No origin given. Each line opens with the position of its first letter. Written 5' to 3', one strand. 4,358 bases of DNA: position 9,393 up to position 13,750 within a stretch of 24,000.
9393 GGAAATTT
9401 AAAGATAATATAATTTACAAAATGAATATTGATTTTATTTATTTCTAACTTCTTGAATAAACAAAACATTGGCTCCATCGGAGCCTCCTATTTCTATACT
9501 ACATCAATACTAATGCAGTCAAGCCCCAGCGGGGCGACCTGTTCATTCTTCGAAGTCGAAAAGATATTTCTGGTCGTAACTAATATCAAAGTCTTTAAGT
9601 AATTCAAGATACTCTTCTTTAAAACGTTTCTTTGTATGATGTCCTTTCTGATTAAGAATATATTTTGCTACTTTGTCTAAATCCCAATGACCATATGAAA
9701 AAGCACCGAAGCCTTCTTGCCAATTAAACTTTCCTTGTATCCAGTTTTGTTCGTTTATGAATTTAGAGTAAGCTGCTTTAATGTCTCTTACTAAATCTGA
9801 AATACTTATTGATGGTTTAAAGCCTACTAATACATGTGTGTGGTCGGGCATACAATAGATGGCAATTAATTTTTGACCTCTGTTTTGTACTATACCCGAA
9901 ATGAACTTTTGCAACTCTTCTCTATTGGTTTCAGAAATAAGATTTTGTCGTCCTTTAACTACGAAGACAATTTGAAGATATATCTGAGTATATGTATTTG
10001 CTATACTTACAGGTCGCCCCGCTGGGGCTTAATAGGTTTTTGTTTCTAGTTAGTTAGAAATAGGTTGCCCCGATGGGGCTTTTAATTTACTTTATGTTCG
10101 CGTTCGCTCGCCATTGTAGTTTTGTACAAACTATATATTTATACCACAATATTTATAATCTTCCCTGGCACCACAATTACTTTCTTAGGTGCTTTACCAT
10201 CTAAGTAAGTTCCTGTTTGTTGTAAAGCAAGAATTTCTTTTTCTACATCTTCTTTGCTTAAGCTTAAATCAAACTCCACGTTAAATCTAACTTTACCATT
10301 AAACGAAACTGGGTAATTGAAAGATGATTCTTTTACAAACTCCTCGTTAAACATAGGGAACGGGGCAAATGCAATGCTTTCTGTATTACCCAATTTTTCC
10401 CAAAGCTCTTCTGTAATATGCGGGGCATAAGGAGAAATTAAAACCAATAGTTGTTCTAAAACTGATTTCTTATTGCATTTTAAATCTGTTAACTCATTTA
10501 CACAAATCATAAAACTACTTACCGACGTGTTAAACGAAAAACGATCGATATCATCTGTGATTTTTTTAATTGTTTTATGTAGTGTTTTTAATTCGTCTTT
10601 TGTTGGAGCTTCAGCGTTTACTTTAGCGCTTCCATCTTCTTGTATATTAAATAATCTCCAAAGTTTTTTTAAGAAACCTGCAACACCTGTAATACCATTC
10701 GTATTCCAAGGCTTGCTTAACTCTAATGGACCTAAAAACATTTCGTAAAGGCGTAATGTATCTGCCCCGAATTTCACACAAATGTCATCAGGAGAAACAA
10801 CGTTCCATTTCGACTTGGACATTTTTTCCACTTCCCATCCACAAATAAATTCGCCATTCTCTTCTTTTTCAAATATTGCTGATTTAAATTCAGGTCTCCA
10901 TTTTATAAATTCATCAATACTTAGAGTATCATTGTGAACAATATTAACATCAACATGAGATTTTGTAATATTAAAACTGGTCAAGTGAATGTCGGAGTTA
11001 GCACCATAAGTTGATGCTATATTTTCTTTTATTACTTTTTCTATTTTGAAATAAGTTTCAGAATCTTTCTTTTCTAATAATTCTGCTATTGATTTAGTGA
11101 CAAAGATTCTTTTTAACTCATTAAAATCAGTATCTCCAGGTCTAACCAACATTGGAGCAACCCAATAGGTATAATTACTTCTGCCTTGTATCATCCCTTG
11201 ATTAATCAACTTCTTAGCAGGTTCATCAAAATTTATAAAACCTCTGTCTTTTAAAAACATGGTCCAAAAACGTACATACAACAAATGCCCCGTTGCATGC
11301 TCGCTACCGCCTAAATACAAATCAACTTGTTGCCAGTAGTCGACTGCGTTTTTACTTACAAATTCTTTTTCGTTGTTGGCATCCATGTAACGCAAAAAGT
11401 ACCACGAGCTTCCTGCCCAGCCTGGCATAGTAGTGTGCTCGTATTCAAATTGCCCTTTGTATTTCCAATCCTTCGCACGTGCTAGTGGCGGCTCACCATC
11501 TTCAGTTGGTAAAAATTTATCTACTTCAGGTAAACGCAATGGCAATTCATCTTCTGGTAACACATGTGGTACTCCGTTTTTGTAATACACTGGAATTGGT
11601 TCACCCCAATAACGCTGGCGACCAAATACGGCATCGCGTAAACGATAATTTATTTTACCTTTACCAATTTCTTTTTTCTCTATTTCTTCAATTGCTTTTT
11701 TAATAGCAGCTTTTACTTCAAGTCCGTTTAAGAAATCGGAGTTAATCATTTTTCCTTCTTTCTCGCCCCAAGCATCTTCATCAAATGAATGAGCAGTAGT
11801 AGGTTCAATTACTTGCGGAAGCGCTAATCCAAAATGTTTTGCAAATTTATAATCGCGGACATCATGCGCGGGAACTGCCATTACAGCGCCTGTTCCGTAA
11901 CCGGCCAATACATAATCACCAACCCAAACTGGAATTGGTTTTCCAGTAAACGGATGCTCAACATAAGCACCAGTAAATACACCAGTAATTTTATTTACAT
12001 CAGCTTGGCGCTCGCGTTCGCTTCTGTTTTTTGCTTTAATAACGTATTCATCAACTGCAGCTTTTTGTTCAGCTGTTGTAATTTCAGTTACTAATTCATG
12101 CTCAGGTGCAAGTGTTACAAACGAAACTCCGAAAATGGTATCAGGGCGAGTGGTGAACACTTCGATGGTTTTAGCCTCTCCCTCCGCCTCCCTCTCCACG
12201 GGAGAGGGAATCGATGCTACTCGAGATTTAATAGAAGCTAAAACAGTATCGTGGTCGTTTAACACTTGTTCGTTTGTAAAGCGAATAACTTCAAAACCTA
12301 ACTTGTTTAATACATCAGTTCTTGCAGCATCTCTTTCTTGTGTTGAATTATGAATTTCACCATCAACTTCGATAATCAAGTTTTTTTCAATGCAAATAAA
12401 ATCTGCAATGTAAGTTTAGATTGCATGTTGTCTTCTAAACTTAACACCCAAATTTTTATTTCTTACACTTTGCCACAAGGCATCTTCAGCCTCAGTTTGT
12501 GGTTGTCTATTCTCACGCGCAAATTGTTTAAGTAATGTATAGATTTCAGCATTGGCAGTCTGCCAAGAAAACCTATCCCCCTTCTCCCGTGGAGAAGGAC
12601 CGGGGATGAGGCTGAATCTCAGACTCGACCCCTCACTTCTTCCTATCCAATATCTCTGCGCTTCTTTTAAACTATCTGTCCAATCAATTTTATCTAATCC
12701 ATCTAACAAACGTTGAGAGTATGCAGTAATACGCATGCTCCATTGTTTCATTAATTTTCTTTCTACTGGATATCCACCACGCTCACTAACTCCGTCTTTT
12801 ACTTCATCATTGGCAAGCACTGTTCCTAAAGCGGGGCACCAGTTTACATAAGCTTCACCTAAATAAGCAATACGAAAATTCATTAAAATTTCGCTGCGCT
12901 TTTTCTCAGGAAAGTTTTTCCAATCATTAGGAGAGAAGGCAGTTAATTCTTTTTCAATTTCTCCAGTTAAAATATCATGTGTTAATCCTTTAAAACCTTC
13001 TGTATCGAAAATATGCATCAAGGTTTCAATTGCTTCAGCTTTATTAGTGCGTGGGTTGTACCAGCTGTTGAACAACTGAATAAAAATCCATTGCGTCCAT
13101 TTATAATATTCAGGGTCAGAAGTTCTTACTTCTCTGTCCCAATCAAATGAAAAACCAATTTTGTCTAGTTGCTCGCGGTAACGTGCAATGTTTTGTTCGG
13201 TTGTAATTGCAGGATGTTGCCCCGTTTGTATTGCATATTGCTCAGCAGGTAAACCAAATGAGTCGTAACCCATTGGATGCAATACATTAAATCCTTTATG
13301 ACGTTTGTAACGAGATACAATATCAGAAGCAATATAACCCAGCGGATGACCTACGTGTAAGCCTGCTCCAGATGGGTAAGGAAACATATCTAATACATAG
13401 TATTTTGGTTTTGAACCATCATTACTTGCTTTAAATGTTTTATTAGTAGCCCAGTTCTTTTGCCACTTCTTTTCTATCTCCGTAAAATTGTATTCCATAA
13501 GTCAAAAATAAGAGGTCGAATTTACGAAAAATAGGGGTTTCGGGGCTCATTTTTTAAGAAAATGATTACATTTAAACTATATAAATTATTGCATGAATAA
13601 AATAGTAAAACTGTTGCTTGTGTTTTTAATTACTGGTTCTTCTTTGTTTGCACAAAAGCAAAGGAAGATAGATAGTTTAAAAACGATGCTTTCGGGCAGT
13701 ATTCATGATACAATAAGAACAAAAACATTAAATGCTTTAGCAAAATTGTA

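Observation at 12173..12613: Hairpin-bounded DUF559/Vsr-like nuclease cassette inserted in frame in the essential leuS gene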

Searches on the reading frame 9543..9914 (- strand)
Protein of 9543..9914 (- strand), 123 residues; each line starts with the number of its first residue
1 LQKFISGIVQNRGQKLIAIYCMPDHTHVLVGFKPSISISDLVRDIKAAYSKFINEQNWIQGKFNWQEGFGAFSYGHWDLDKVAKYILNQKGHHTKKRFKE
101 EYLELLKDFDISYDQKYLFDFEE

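Call 67: search_protein_families(library=ncbifam, proteins=[window:9543-9914:-], max_evalue=0.001)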
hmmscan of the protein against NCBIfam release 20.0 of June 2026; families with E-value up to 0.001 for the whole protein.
window:9543-9914:- (123 aa): 2 families
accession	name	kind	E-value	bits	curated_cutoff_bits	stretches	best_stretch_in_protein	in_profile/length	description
NF033573.1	transpos_IS200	equivalog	5.4e-13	49.3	55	1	2-86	35-124/126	IS200/IS605 family transposase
NF047646.1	REP_Tyr_transpos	equivalog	7.8e-07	29.1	80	1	10-86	43-127/146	REP-associated tyrosine transposase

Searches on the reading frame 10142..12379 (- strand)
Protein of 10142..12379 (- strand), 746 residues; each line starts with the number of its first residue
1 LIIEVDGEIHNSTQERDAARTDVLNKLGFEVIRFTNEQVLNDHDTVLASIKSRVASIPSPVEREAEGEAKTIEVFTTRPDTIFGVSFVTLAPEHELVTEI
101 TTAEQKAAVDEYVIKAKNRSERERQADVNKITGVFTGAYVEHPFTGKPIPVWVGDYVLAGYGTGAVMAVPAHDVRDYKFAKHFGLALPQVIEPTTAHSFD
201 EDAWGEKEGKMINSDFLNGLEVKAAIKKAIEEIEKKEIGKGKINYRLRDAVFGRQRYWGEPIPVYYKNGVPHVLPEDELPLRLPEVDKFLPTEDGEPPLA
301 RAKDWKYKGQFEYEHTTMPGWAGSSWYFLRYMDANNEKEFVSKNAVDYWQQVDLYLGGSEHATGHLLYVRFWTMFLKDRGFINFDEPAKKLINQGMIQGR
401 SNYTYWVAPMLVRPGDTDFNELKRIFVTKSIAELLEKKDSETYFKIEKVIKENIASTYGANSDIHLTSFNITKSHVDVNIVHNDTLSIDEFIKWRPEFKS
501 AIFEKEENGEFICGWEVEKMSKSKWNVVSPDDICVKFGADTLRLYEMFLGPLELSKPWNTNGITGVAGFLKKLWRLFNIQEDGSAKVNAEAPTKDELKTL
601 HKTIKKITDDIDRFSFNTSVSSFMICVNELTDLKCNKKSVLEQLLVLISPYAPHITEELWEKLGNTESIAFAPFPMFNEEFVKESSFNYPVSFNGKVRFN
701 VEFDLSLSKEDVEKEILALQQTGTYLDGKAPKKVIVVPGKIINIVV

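Call 8: search_protein_families(library=pfam, proteins=[window:10142-12379:-], max_evalue=0.01)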
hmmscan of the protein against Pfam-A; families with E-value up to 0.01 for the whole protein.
window:10142-12379:- (746 aa): 5 families
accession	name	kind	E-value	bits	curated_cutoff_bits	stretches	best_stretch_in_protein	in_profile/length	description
PF13603.12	tRNA-synt_1_2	-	5e-55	186.3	25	1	65-233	16-184/185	Leucyl-tRNA synthetase, editing domain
PF08264.19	Anticodon_1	-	2.8e-20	73.1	25.1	1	597-708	5-143/148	Anticodon-binding domain of tRNA ligase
PF04480.18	DUF559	-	3.3e-14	53.1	20.6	1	1-53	55-107/109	Protein of unknown function (DUF559)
PF00133.28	tRNA-synt_1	-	1.1e-10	41.3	22.7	2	516-545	372-401/414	tRNA synthetases class I (I, L, M and V)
PF18741.7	MTES_1575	-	0.00016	22.1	38.2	1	3-52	42-94/96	REase_MTES_1575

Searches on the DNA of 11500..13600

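Call 4: search_rna_families(source=window, start=11500, end=13600, threshold=evalue, max_evalue=1)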
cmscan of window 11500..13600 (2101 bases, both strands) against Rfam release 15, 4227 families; matches with E-value up to 1: 2.
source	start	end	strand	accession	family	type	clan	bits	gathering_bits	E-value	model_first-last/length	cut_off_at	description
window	12856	12910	-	RF03881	mir-59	Gene; miRNA;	-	22.1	80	0.21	1-66/66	no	mir-59 microRNA precursor family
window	12032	12119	-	RF00114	S15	Cis-reg; leader;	CL00121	17.1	39.5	0.58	1-117/117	no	Ribosomal S15 leader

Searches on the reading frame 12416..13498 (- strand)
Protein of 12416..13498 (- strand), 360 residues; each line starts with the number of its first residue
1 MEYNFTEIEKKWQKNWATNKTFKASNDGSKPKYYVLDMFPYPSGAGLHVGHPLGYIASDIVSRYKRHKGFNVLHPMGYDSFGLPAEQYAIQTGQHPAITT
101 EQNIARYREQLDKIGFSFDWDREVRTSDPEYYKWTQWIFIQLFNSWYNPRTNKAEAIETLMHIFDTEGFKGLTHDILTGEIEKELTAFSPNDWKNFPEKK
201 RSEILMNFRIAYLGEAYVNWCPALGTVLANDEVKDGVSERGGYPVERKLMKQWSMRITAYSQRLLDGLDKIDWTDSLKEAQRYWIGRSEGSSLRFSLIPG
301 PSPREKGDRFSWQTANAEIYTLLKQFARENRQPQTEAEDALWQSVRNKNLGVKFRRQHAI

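Call 8: search_protein_families(library=pfam, proteins=[window:12419-13498:-], max_evalue=0.01)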
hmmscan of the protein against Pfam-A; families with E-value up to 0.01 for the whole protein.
seq(360 aa): 3 families
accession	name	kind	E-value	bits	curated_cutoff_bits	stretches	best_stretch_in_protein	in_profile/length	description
PF00133.28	tRNA-synt_1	-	2.8e-22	79.5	22.7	2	11-144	1-152/414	tRNA synthetases class I (I, L, M and V)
PF09334.17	tRNA-synt_1g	-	3.3e-15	56.2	20.1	1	38-143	6-108/391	tRNA synthetases class I (M)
PF04480.18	DUF559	-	3.9e-07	30.4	20.6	1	323-360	3-41/109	Protein of unknown function (DUF559)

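Call 18: find_encoding_contigs(protein=window:12416-13498:-, flank=6000, max_places=6)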
Protein window:12416-13498:- (360 aa): no gene with exactly this product is on record in the collection.
